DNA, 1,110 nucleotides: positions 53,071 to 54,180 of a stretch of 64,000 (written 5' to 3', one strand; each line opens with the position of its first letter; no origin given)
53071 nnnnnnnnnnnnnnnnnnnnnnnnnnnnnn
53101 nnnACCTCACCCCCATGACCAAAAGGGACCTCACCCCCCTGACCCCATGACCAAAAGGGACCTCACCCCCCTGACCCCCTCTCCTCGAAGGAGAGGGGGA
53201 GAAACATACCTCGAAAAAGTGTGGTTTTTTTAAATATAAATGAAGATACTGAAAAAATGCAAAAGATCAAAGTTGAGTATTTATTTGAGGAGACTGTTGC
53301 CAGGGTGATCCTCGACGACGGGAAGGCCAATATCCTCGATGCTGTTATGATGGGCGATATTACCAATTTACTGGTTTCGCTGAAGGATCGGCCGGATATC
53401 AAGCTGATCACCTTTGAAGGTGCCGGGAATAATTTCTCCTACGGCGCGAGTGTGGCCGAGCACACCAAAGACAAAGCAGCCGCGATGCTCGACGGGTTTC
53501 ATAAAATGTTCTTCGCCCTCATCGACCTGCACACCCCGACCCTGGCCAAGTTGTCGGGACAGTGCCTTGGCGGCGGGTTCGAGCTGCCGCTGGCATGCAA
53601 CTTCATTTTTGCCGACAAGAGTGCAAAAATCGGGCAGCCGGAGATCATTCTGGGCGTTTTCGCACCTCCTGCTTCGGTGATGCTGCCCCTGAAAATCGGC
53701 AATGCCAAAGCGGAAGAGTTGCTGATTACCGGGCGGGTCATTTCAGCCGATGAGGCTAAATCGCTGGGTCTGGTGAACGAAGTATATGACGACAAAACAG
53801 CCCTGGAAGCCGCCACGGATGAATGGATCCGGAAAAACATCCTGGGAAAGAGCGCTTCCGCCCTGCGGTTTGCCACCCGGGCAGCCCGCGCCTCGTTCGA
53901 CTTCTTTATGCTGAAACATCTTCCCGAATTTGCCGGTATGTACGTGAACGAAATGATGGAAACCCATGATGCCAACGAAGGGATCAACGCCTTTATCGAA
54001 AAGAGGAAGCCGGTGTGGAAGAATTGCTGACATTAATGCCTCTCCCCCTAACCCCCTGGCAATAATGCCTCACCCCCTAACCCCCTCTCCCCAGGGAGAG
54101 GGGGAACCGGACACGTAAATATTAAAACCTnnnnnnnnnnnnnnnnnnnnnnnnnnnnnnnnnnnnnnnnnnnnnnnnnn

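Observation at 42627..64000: Complete Thauera-type, ATP-dependent benzoyl-CoA degradation operon (15 co-oriented genes) in a T9SS-bearing, Bacteroidota-like genome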

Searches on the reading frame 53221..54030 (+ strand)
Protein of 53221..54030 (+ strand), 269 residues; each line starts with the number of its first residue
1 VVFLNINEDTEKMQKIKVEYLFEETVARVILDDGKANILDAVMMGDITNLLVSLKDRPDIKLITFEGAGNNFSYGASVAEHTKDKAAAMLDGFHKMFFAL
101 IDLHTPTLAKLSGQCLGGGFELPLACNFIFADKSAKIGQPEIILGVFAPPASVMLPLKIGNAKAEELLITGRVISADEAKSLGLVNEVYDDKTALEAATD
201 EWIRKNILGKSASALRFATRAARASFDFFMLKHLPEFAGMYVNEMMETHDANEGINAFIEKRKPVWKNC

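Call 3: search_protein_families(library=ncbifam, proteins=[window:53221-54030:+], max_evalue=0.00001)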
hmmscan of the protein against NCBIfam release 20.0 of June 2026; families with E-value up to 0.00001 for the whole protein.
window:53221-54030:+ (269 aa): 71 families (the best 25 are shown)
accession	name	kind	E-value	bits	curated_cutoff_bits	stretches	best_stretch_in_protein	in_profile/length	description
TIGR03189.1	dienoyl_CoA_hyt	equivalog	1.2e-65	221.3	292.5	1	25-268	10-250/251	cyclohexa-1,5-dienecarbonyl-CoA hydratase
NF005803.0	PRK07658.1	equivalog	6.6e-41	140.4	313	1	20-267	6-255/257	enoyl-CoA hydratase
NF051848.1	EnCoAHydtEchA19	equivalog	2.7e-37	128.7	400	1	35-268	20-257/258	enoyl-CoA hydratase EchA19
NF006566.0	PRK09076.1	subfamily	5.1e-35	121.3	286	1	15-268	4-259/260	enoyl-CoA hydratase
NF004517.0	PRK05862.1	equivalog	3e-34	118.7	396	1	23-268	11-256/257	enoyl-CoA hydratase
NF006008.0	PRK08139.1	equivalog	3.8e-33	115.1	313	1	17-268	12-265/266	enoyl-CoA hydratase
NF005802.0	PRK07657.1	equivalog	5.3e-33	114.6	363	1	13-267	2-258/260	enoyl-CoA hydratase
NF006007.0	PRK08138.1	subfamily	1e-32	113.6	355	1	22-267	14-259/261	enoyl-CoA hydratase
NF004475.0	PRK05809.1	subfamily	1.8e-32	112.9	394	1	22-268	10-259/260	short-chain-enoyl-CoA hydratase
NF042430.2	EnCoAhydt_DpgD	equivalog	2e-32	112.6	400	1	23-268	4-257/258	enoyl-CoA-hydratase DpgD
NF007239.0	PRK09674.1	equivalog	8e-32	110.7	371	1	24-267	12-255/257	2,3-dehydroadipyl-CoA hydratase PaaF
NF004781.0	PRK06127.1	subfamily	3.3e-31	108.9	291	1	16-267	11-267/269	enoyl-CoA hydratase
NF006100.0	PRK08252.1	subfamily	1.5e-30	106.6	282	1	36-267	24-252/254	crotonase/enoyl-CoA hydratase family protein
NF004795.0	PRK06143.1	subfamily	1.8e-30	106.3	283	1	23-261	16-256/260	enoyl-CoA hydratase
NF004794.0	PRK06142.1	equivalog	2.7e-30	105.9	308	1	13-267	5-271/273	crotonase/enoyl-CoA hydratase family protein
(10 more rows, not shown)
